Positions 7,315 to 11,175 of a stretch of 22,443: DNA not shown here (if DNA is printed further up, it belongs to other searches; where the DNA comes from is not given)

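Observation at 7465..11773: Partner-switching module with a fused RsbW-like kinase + STAS antagonist and a membrane-anchored 4xGAF PP2C phosphatase, but no sigma factor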

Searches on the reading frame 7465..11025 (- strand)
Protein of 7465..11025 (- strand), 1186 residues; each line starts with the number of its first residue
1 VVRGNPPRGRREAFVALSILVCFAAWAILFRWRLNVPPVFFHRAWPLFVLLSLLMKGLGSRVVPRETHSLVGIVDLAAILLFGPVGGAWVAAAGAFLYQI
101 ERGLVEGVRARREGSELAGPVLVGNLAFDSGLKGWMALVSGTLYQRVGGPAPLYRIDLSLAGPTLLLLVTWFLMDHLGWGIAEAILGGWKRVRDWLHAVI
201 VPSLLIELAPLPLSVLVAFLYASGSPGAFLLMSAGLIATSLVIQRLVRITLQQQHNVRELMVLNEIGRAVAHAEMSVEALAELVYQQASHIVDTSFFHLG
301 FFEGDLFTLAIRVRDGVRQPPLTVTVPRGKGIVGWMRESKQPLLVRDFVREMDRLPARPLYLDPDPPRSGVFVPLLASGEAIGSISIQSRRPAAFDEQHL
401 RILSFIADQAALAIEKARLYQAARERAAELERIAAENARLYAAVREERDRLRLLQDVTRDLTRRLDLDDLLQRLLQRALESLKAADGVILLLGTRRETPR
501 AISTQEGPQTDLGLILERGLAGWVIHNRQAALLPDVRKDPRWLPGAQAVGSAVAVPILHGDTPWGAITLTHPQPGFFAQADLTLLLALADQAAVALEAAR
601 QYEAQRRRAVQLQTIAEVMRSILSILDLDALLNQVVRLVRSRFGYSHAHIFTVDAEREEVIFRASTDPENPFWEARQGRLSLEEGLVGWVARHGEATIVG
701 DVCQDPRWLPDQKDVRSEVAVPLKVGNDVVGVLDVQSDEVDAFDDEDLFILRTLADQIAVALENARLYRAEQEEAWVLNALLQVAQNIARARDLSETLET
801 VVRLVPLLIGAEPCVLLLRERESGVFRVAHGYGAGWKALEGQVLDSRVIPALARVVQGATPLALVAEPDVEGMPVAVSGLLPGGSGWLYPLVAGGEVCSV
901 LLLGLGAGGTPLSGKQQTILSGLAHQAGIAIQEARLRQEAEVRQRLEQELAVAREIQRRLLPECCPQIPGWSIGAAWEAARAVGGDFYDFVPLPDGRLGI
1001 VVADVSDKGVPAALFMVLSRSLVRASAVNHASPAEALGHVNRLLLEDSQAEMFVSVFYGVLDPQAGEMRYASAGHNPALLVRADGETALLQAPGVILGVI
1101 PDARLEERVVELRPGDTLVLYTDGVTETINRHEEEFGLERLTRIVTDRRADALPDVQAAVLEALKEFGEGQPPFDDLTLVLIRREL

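Call 5: search_protein_families(library=pfam, proteins=[window:7465-11025:-], max_evalue=0.01)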
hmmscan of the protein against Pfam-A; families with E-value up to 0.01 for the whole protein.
window:7465-11025:- (1186 aa): 5 families
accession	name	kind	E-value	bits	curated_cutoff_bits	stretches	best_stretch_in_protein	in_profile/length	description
PF13185.12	GAF_2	-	1.8e-62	210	28.6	4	626-763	2-136/136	GAF domain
PF01590.32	GAF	-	5e-56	189.3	22.4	4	627-762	1-133/133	GAF domain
PF07228.17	SpoIIE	-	5.1e-54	183.6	25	1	994-1184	1-191/192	Stage II sporulation protein E (SpoIIE)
PF13492.12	GAF_3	-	4.4e-39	134.3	27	4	627-764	1-129/129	GAF domain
PF04340.18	DUF484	-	0.0004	20.7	24.2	1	423-587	50-204/219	Protein of unknown function, DUF484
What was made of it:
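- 9757..10239 (-): GAF domain 1 (about residues 263-423). Pfam reports GAF in 4 stretches (call 5).
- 8725..9195 (-): GAF domain 3 (about residues 611-767). Best Pfam GAF stretch, residues 626-763 (call 5).
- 7468..8100 (-): PPM (SpoIIE/PP2C) Ser phosphatase domain with motifs GGDFYD, ADVSDKG, YTDGVTE and FDDLT. Pfam SpoIIE, E=5.1e-54 (call 5).
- On PPM / SpoIIE-type Ser phosphatases (PF07228): 183.6 bits against a cut-off of 25, E=5.1e-54 (call 5).
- On GAF domain (PF01590, PF13185, PF13492): Each of the three GAF models reports 4 stretches (call 5).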
